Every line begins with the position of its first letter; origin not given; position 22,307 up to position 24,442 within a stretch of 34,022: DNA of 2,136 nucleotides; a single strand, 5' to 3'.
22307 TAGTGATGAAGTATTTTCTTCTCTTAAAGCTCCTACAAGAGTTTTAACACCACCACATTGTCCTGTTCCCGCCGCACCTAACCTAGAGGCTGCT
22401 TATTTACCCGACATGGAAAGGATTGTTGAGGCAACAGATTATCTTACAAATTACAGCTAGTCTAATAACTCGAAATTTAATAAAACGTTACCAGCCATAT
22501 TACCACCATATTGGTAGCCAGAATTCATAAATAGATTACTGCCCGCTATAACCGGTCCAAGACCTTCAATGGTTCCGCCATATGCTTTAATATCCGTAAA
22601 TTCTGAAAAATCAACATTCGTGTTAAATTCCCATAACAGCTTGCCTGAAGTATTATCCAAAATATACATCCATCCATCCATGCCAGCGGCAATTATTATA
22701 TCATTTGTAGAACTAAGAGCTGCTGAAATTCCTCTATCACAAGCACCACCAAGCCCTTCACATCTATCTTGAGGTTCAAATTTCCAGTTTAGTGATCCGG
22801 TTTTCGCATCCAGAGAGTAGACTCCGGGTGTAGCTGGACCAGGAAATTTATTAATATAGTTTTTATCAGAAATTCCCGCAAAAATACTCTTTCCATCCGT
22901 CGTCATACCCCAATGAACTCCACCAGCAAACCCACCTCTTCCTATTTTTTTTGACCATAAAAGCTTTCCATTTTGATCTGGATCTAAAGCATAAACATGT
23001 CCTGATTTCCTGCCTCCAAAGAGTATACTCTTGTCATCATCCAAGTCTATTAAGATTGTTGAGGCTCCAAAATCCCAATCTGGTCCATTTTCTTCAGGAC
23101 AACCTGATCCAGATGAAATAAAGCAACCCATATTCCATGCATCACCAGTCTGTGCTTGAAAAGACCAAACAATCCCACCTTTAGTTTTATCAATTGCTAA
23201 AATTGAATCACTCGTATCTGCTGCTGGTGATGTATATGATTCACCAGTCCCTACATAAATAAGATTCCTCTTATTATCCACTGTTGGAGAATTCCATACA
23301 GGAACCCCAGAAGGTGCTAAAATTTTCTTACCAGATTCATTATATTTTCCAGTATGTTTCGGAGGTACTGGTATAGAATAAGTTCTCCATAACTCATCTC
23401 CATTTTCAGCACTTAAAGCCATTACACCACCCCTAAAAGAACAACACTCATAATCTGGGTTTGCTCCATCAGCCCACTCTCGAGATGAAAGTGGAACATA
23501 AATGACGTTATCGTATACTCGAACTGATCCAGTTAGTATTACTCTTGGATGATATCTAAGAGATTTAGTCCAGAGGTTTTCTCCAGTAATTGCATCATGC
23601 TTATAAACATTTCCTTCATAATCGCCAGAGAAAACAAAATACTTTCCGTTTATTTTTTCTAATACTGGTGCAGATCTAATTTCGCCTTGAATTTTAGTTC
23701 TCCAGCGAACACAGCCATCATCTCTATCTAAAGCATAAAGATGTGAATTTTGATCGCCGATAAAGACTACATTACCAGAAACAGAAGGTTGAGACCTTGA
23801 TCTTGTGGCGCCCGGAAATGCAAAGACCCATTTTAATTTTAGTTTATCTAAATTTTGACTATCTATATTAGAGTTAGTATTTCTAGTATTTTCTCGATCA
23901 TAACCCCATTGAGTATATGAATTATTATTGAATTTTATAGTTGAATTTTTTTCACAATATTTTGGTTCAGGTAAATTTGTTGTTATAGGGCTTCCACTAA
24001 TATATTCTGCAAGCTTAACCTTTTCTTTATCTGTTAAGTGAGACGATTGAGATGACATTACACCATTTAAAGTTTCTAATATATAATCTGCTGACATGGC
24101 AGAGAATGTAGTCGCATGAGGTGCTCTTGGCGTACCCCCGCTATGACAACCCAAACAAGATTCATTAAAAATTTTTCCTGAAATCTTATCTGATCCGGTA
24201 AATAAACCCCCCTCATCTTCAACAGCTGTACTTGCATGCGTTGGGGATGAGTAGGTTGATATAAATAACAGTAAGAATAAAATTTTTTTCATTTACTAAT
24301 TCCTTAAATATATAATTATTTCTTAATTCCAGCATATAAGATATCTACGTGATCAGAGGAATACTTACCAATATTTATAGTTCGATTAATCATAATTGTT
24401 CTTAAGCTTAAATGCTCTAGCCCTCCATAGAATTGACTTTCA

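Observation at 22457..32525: TetR-linked block combining two secreted PQQ dehydrogenases with a dense set of small cofactor-independent enzyme folds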

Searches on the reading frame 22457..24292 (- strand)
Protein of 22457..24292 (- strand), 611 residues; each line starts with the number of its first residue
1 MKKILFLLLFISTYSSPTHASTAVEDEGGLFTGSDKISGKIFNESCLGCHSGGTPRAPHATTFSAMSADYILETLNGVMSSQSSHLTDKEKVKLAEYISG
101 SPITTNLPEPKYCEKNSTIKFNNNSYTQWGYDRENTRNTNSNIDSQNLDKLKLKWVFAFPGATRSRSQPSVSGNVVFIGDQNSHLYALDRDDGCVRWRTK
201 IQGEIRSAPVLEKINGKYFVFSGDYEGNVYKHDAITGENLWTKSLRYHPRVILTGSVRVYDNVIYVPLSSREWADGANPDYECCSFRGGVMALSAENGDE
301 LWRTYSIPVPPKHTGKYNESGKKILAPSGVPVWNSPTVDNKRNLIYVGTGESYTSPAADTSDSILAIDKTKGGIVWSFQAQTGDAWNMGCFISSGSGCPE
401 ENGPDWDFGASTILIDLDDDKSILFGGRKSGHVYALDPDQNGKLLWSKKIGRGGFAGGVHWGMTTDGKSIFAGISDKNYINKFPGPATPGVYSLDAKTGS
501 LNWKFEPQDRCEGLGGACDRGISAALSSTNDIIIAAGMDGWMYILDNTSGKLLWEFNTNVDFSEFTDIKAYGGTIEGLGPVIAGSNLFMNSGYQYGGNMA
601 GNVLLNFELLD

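Call 5: search_protein_families(library=pfam, proteins=[window:22457-24292:-], max_evalue=0.01)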
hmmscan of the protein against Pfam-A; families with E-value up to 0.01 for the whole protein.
window:22457-24292:- (611 aa): 7 families
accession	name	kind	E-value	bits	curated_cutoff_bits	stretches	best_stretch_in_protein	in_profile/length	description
PF13360.13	PQQ_2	-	1.3e-28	100.6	27.6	3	164-304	24-144/233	Outer membrane protein assembly factor BamB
PF13570.13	Beta-prop_ACSF4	-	5.1e-24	85.7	133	2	149-341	37-186/329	Beta-alanine-activating enzyme, beta-propeller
PF01011.28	PQQ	-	1.8e-23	83.5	26.7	2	128-388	3-294/595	Glucose/ethanol/alcohol dehydrogenase, beta-propeller domain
PF25292.1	Beta-prop_CGLA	-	1.5e-07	31.6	26.8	1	530-559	44-72/316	Lambda-carrageenase beta-propeller domain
PF13442.11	Cytochrome_CBB3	-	5.2e-06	27.1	27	1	40-98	8-68/68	Cytochrome C oxidase, cbb3-type, subunit III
PF25293.1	Beta-prop_EMC1_N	-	0.0028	17.8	34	0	174-266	76-168/219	EMC1 N-terminal beta-propeller domain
PF24996.1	NANM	-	0.006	15.9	45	0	174-232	18-80/350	N-acetylneuraminate epimerase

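Call 11: search_protein_families(library=ncbifam, proteins=[window:22457-24292:-], max_evalue=0.01)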
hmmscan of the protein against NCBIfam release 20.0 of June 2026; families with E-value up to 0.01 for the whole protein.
window:22457-24292:- (611 aa): 7 families
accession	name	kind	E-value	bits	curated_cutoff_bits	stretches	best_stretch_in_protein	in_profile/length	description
TIGR03075.1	PQQ_enz_alc_DH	subfamily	2e-31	109.2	480.05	2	122-387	17-297/530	PQQ-dependent dehydrogenase, methanol/ethanol family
TIGR04528.1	acido_non_PQQ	subfamily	3.3e-23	82.2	650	2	289-385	164-266/493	acido-empty-quinoprotein group A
TIGR03300.1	assembly_YfgL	equivalog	3.7e-21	75.2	285.2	3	167-254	99-181/377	outer membrane protein assembly factor BamB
NF008351.0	PRK11138.1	equivalog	6.7e-19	67.6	423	2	167-255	114-197/394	outer membrane protein assembly factor BamB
TIGR03074.1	PQQ_membr_DH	subfamily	1.5e-10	39.6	832.65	2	322-388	385-459/783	membrane-bound PQQ-dependent dehydrogenase, glucose/quinate/shikimate family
NF053615.1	SerThrKinAfsKStmc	equivalog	5.6e-08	31.9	1300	1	166-241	657-728/809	protein serine/threonine kinase AfsK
NF041516.1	PA2928_fam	subfamily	0.0098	15.3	70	0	220-252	62-98/376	PA2928 family protein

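Call 18: find_homologous_proteins(query=window:22457-24292:-, max_evalue=1e-10)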
Query window:22457-24292:- (611 aa): 3189 proteins with E <= 1e-10 among 8000 candidates; the best 120 are listed.
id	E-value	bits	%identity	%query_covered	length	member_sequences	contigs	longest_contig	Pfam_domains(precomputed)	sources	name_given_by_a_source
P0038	0.0e+0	1363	96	96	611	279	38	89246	PF01011.29,PF07774.20,PF13360.14,PF25292.1,PF13570.14,PF13442.12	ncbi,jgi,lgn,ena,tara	tara:strand:- start:2573 stop:4408 length:1836 start_codon:yes stop_codon:yes gene_type:complete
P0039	0.0e+0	1195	82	100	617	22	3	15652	PF01011.29,PF07774.20,PF13360.14,PF25292.1,PF13570.14,PF13442.12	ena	-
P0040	0.0e+0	1176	81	97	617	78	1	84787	PF01011.29,PF07774.20,PF13360.14,PF13570.14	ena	-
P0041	0.0e+0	1171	80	100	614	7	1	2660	PF01011.29,PF07774.20,PF13360.14,PF25292.1,PF13570.14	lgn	-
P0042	0.0e+0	1106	75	100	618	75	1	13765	PF01011.29,PF07774.20,PF13360.14,PF25292.1,PF13570.14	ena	-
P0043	0.0e+0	1098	76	100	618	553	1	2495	PF01011.29,PF07774.20,PF13360.14,PF25292.1,PF13570.14,PF13442.12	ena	-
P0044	8.7e-290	981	75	89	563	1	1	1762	PF01011.29,PF07774.20,PF13360.14,PF13570.14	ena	-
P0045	7.1e-281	951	68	94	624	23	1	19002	PF01011.29,PF07774.20,PF13360.14,PF13570.14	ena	-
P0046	9.0e-276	934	63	100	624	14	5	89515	PF01011.29,PF07774.20,PF13360.14,PF13570.14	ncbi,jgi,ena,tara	tara:strand:+ start:2274 stop:4148 length:1875 start_codon:yes stop_codon:yes gene_type:complete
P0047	3.6e-275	932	64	100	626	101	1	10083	PF01011.29,PF07774.20,PF13360.14,PF13570.14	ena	-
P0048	8.4e-275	931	66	94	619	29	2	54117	PF01011.29,PF07774.20,PF13360.14,PF25292.1,PF13570.14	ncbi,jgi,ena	-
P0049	2.1e-272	923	62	99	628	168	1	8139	PF01011.29,PF07774.20,PF13360.14,PF13570.14,PF13442.12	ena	-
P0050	4.9e-272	922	64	100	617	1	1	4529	PF01011.29,PF07774.20,PF13360.14,PF13570.14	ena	-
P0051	1.6e-271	920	63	100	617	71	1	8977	PF01011.29,PF07774.20,PF13360.14,PF13570.14,PF13442.12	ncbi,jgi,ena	-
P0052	6.7e-271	918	63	100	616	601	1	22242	PF01011.29,PF07774.20,PF13360.14,PF13570.14,PF13442.12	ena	-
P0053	7.5e-271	918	63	100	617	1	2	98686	PF01011.29,PF13360.14,PF13570.14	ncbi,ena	-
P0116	2.2e-169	583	46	94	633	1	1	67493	PF01011.29,PF07774.20,PF13360.14,PF13570.14,PF13442.12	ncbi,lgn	ncbi:MAG: PQQ-binding-like beta-propeller repeat protein [Pseudomonadota bacterium]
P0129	1.2e-167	577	43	99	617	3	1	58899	PF01011.29,PF07774.20,PF13360.14,PF13570.14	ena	-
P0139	2.1e-166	573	45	93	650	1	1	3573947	PF01011.29,PF07774.20,PF13360.14,PF13570.14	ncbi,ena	-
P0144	5.4e-166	572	46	93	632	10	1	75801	PF01011.29,PF07774.20,PF13360.14,PF13570.14,PF13442.12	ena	-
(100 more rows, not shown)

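Call 19: find_encoding_contigs(protein=P0053, flank=10000, max_places=1)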
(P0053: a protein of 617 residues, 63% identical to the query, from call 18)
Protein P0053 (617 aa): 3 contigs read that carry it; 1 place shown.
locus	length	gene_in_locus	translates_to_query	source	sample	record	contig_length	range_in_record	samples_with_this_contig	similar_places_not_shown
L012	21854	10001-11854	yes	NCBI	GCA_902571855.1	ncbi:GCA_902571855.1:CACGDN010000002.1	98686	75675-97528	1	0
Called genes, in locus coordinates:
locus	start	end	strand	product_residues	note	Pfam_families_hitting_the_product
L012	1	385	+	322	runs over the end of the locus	PF00676:E1_dh, PF02775:TPP_enzyme_C (faint)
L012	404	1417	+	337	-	PF02779:Transket_pyr, PF02780:Transketolase_C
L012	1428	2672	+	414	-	PF00364:Biotin_lipoyl, PF02817:E3_binding (weak), PF00198:2-oxoacid_dh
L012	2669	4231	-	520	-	PF00501:AMP-binding, PF13193:AMP-binding_C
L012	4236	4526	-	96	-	PF03992:ABM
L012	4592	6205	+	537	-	PF00501:AMP-binding, PF13193:AMP-binding_C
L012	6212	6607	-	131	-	-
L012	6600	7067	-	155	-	PF00903:Glyoxalase, PF13669:Glyoxalase_4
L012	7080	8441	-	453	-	PF00355:Rieske, PF00848:Ring_hydroxyl_A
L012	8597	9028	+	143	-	PF01124:MAPEG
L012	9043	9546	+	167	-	PF13577:SnoaL_4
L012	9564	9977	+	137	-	PF03992:ABM (weak)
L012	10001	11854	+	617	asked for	PF13360:PQQ_2, PF13570:Beta-prop_ACSF4, PF01011:PQQ (weak)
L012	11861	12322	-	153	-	PF01575:MaoC_dehydratas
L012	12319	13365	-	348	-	PF02771:Acyl-CoA_dh_N, PF00441:Acyl-CoA_dh_1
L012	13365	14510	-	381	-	PF02771:Acyl-CoA_dh_N, PF02770:Acyl-CoA_dh_M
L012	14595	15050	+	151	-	PF07366:SnoaL (faint), PF12680:SnoaL_2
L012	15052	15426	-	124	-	PF00581:Rhodanese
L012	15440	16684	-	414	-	PF00067:p450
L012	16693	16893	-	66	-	-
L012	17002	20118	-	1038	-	PF00873:ACR_tran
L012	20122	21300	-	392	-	PF25917:BSH_RND, PF25973:BSH_CzcB (weak)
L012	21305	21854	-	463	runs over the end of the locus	PF02321:OEP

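Call 20: find_encoding_contigs(protein=P0139, flank=10000, max_places=1)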
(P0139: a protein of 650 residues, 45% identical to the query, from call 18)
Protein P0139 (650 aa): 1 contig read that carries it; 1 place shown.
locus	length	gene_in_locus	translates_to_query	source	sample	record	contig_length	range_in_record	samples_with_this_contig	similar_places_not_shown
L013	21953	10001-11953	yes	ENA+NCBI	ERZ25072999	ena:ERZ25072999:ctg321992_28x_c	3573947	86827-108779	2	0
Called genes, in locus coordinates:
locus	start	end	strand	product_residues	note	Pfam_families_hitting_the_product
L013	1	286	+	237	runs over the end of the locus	-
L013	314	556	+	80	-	-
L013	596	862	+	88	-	PF20695:UbiD_N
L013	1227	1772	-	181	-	PF02627:CMD (faint)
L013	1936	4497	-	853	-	PF07715:Plug, PF00593:TonB_dep_Rec_b-barrel, PF14905:OMP_b-brl_3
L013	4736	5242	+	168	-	PF07045:DUF1330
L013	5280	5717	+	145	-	PF12973:Cupin_7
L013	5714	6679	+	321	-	PF00676:E1_dh, PF02775:TPP_enzyme_C (faint), PF13292:DXP_synthase_N (faint)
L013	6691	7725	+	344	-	PF02779:Transket_pyr, PF02780:Transketolase_C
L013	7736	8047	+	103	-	PF03992:ABM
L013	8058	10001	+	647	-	PF01011:PQQ, PF13360:PQQ_2 (weak)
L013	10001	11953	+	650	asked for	PF01011:PQQ, PF13360:PQQ_2, PF07774:EMC1_C (faint), PF13570:Beta-prop_ACSF4, PF13360:PQQ_2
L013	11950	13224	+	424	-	PF01321:Creatinase_N, PF00557:Peptidase_M24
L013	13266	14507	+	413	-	PF00067:p450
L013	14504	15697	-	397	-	PF00364:Biotin_lipoyl, PF02817:E3_binding, PF00198:2-oxoacid_dh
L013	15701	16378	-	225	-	PF02613:Nitrate_red_del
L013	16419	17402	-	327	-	PF12797:Fer4_2 (weak), PF12837:Fer4_6 (faint), PF13187:Fer4_9 (faint), PF13459:Fer4_15 (faint), PF12838:Fer4_7 (weak), PF13237:Fer4_10 (weak), PF13247:Fer4_11, PF25160:LdpA_Fe-S-bd (weak)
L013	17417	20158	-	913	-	PF00384:Molybdopterin, PF01568:Molydop_binding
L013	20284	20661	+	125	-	PF12680:SnoaL_2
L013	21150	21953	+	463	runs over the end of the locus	PF00083:Sugar_tr (weak), PF07690:MFS_1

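Call 21: find_encoding_contigs(protein=P0048, flank=10000, max_places=1)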
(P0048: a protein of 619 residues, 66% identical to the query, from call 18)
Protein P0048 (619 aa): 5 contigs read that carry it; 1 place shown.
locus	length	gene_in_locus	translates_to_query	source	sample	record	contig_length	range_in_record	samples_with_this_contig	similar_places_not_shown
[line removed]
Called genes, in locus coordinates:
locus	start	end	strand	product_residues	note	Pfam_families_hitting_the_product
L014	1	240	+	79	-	?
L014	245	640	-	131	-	PF12680:SnoaL_2 (weak)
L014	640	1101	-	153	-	PF00903:Glyoxalase, PF13669:Glyoxalase_4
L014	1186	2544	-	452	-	PF00355:Rieske, PF00848:Ring_hydroxyl_A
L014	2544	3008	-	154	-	PF12973:Cupin_7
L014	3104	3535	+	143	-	PF01124:MAPEG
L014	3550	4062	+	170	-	PF13577:SnoaL_4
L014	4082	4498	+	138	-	-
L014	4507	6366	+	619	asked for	PF13360:PQQ_2, PF13570:Beta-prop_ACSF4, PF07774:EMC1_C (faint), PF25292:Beta-prop_CGLA (faint), PF01011:PQQ, PF13360:PQQ_2 (weak)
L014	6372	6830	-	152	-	PF01575:MaoC_dehydratas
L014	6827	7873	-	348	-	PF02771:Acyl-CoA_dh_N, PF00441:Acyl-CoA_dh_1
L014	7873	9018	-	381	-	PF02771:Acyl-CoA_dh_N, PF02770:Acyl-CoA_dh_M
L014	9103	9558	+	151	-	PF12680:SnoaL_2 (weak)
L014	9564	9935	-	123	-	PF00581:Rhodanese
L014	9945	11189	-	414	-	PF00067:p450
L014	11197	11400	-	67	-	-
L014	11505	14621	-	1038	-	PF00873:ACR_tran, PF02355:SecD_SecF_C (faint)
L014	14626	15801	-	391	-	PF25917:BSH_RND, PF25973:BSH_CzcB (weak)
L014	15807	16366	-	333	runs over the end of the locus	?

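Call 30: search_solved_structures(query=window:22457-24292:-, max_evalue=1e-10)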
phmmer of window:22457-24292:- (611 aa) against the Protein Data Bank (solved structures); distinct sequences matched with E-value up to 1e-10: 18.
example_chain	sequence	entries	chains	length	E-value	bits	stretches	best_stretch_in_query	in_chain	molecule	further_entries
1yiq_A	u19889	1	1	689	3e-16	62.1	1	141-388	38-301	Quinohemoprotein alcohol dehydrogenase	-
1kv9_A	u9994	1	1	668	1.4e-13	53.2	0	142-452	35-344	TYPE II QUINOHEMOPROTEIN ALCOHOL DEHYDROGENASE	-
8orr_AAA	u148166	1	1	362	3.9e-13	51.7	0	169-211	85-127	Outer membrane protein assembly factor BamB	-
3q54_A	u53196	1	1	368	4.7e-13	51.5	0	169-212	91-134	Outer membrane assembly lipoprotein YfgL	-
8spr_B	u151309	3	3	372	5.1e-13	51.4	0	169-211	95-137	Outer membrane protein assembly factor BamB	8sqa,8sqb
5ljo_B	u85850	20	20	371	5.2e-13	51.3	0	169-211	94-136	Outer membrane protein assembly factor BamB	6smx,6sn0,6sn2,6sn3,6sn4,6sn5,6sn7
28jl_B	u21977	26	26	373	5.2e-13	51.3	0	169-211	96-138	Outer membrane protein assembly factor BamB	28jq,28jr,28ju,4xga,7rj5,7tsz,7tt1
3q7m_A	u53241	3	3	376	5.5e-13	51.2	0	169-211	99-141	Lipoprotein yfgL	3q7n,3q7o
3prw_A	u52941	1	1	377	5.6e-13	51.2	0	169-211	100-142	Lipoprotein yfgL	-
5ayw_B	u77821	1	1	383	5.7e-13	51.2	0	169-211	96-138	Outer membrane protein assembly factor BamB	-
7nri_B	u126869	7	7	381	5.8e-13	51.2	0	169-211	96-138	Outer membrane protein assembly factor BamB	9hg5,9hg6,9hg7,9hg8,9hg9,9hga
2yh3_A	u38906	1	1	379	6.1e-13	51.1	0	169-211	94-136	LIPOPROTEIN YFGL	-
3p1l_A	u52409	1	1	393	7.1e-13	50.9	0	169-211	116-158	Lipoprotein yfgL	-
5d0o_B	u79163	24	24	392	7.1e-13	50.9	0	169-211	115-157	Outer membrane protein assembly factor BamB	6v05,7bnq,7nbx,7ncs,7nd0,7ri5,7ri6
6lyq_B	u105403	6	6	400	7.8e-13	50.8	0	169-211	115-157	Outer membrane protein assembly factor BamB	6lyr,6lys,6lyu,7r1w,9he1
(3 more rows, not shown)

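Call 34: find_encoding_contigs(protein=P0116, flank=10000, max_places=1)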
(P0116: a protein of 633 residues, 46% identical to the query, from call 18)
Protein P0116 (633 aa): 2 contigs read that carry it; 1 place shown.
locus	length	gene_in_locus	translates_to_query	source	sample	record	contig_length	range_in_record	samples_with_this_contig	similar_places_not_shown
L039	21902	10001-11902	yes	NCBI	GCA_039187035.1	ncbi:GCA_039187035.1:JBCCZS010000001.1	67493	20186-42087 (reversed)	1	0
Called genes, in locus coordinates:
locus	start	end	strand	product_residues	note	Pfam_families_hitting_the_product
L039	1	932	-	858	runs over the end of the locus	PF07660:STN, PF07715:Plug, PF00593:TonB_dep_Rec_b-barrel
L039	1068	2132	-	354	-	PF16220:DUF4880, PF04773:FecR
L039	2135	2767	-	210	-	PF04542:Sigma70_r2 (weak), PF08281:Sigma70_r4_2, PF04545:Sigma70_r4 (weak), PF13384:HTH_23 (weak), PF22233:PhyR_sigma-like (weak)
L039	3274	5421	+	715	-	PF07715:Plug, PF00593:TonB_dep_Rec_b-barrel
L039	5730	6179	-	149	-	PF12973:Cupin_7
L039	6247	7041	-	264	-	PF00106:adh_short, PF01370:Epimerase (weak), PF08659:KR, PF13561:adh_short_C2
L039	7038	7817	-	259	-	PF00106:adh_short, PF08659:KR, PF13561:adh_short_C2, PF23441:SDR (weak)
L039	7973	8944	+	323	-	PF00676:E1_dh, PF02775:TPP_enzyme_C, PF13292:DXP_synthase_N (weak)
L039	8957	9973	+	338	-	PF02779:Transket_pyr, PF02780:Transketolase_C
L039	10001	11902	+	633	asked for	PF13442:Cytochrome_CBB3 (faint), PF13360:PQQ_2, PF01011:PQQ, PF13570:Beta-prop_ACSF4 (weak), PF07774:EMC1_C (faint), PF13360:PQQ_2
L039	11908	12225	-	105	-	PF03992:ABM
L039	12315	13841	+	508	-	PF13432:TPR_16 (weak), PF13414:TPR_11 (weak), PF14559:TPR_19, PF13424:TPR_12 (weak), PF13432:TPR_16, PF23914:TPR_CcmH_CycH, PF14559:TPR_19, PF13759:2OG-FeII_Oxy_5, +15 more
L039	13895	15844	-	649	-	PF01011:PQQ, PF13360:PQQ_2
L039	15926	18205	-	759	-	PF07715:Plug, PF00593:TonB_dep_Rec_b-barrel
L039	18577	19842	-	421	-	PF01321:Creatinase_N, PF00557:Peptidase_M24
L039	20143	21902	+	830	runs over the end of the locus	-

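Call 35: find_encoding_contigs(protein=P0129, flank=10000, max_places=1)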
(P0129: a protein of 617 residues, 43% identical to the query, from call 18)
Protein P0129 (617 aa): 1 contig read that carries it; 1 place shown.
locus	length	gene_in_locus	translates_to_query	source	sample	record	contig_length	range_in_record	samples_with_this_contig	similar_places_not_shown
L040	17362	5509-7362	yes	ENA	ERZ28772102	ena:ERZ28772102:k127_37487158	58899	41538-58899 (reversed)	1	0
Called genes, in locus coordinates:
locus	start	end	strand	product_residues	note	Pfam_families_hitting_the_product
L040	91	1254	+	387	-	PF03480:DctP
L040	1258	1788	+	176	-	PF04290:DctQ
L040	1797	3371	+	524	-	PF06808:DctM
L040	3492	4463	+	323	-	PF00676:E1_dh, PF02775:TPP_enzyme_C (faint)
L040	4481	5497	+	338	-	PF02779:Transket_pyr, PF02780:Transketolase_C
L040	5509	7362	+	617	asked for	PF13360:PQQ_2, PF01011:PQQ, PF13570:Beta-prop_ACSF4, PF07774:EMC1_C (faint), PF13360:PQQ_2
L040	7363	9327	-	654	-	PF01011:PQQ, PF13360:PQQ_2 (weak)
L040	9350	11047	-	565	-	PF07969:Amidohydro_3, PF01979:Amidohydro_1 (weak)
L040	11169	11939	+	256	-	PF00106:adh_short, PF08659:KR, PF23441:SDR (faint), PF13561:adh_short_C2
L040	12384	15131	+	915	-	PF07715:Plug, PF00593:TonB_dep_Rec_b-barrel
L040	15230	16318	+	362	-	PF01370:Epimerase, PF22917:PRISE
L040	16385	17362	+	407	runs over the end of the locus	PF07690:MFS_1 (weak)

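Call 36: find_encoding_contigs(protein=P0144, flank=10000, max_places=1)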
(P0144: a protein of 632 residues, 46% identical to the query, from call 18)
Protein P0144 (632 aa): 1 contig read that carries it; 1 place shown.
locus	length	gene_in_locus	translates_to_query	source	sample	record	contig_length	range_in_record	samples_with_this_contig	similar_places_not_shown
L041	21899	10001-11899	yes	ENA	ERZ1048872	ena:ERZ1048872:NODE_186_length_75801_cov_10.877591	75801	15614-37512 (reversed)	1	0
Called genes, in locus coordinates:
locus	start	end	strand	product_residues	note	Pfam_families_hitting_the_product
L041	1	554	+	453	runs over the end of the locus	PF00355:Rieske, PF00848:Ring_hydroxyl_A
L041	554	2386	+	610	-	PF12228:DUF3604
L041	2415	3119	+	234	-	PF02798:GST_N, PF13417:GST_N_3, PF13409:GST_N_2, PF13410:GST_C_2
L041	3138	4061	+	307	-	PF13417:GST_N_3, PF13409:GST_N_2 (weak)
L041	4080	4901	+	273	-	PF00106:adh_short, PF08659:KR, PF13561:adh_short_C2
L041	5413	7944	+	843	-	PF07715:Plug, PF00593:TonB_dep_Rec_b-barrel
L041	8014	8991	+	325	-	PF00676:E1_dh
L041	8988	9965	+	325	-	PF02779:Transket_pyr, PF02780:Transketolase_C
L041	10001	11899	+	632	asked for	PF13442:Cytochrome_CBB3 (faint), PF01011:PQQ, PF13360:PQQ_2, PF13570:Beta-prop_ACSF4, PF07774:EMC1_C (faint), PF13360:PQQ_2 (weak)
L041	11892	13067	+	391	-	PF00364:Biotin_lipoyl, PF02817:E3_binding, PF00198:2-oxoacid_dh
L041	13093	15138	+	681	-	PF01011:PQQ, PF13360:PQQ_2 (faint)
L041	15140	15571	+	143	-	PF12973:Cupin_7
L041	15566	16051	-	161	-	PF02627:CMD (faint)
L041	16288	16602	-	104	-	-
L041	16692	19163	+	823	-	PF07715:Plug, PF14905:OMP_b-brl_3 (faint), PF00593:TonB_dep_Rec_b-barrel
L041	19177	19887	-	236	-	PF03061:4HBT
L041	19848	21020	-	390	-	PF06441:EHN, PF00561:Abhydrolase_1, PF12697:Abhydrolase_6 (weak)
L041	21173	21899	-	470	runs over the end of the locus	PF10604:Polyketide_cyc2, PF00106:adh_short, PF13561:adh_short_C2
